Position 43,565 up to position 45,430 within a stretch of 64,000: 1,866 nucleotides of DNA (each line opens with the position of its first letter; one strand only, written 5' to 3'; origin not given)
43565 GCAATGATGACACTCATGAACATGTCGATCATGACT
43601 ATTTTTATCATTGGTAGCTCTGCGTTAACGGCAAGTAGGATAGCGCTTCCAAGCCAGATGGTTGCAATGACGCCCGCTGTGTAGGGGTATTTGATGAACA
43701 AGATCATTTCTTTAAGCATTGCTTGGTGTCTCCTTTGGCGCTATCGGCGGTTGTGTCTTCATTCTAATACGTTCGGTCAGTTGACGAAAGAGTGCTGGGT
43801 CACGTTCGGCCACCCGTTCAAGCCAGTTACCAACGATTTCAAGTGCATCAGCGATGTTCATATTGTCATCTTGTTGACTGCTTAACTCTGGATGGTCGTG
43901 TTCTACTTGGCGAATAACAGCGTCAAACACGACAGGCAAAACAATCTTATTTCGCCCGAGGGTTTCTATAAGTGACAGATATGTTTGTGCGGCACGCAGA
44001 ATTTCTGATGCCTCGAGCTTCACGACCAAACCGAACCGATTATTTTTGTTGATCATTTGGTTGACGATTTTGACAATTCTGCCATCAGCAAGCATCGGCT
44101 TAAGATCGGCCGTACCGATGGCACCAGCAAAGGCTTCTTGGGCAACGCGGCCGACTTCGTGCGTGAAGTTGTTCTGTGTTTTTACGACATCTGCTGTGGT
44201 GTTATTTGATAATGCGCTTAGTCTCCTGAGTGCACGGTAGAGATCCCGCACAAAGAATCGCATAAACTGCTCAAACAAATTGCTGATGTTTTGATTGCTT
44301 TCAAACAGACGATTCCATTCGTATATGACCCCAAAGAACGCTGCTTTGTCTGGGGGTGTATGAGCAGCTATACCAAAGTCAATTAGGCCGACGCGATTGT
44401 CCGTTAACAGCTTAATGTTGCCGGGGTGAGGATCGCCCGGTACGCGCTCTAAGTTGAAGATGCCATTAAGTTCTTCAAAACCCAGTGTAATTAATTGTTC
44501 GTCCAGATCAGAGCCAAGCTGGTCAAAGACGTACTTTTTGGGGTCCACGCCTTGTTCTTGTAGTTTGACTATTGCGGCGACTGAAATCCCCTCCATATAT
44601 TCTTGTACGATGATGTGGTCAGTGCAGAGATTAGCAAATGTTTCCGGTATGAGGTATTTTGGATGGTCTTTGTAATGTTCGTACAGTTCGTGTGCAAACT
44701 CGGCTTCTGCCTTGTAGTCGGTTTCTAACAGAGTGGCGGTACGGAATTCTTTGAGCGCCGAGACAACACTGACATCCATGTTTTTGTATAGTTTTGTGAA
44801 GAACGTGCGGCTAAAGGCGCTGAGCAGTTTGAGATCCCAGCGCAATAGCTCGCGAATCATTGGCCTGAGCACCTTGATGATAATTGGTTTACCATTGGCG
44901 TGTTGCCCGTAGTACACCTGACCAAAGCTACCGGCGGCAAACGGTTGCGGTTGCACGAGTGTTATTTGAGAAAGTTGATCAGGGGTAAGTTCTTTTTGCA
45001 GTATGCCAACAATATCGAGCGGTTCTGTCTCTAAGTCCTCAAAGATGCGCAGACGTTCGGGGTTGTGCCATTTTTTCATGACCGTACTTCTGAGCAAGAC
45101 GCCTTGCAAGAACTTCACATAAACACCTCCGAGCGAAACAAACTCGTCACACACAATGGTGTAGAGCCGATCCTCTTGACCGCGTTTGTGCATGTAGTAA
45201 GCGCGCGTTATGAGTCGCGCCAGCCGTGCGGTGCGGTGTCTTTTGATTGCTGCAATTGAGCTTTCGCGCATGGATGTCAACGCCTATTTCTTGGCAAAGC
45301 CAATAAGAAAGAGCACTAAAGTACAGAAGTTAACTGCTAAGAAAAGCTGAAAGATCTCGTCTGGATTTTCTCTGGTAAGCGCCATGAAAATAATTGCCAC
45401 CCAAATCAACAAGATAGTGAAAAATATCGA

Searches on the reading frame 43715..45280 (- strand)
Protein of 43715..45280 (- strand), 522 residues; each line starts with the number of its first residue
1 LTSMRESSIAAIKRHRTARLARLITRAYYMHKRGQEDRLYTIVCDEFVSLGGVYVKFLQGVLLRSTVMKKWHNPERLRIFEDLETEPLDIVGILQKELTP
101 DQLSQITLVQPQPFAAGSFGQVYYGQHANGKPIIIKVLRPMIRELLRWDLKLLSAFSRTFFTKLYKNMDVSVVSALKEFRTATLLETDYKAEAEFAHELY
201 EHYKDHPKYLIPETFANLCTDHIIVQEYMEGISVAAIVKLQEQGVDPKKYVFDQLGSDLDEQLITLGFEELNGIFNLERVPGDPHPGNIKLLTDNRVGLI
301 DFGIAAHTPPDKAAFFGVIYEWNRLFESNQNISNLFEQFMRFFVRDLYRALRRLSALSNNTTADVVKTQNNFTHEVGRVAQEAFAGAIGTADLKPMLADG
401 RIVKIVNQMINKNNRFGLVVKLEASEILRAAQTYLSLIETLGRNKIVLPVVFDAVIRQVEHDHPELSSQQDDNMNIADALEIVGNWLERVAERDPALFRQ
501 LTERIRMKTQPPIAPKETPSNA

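Call 64: search_protein_families(library=pfam, proteins=[window:43715-45280:-], max_evalue=0.001)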
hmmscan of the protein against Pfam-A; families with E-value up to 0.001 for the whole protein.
window:43715-45280:- (522 aa): 2 families
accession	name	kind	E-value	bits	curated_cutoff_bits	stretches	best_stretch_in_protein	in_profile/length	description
PF03109.22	ABC1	-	4.4e-35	121.4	22.9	1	109-310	33-219/244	ABC1 atypical kinase-like domain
PF01636.29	APH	-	0.00035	20.8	23.2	0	282-310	173-202/239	Phosphotransferase enzyme family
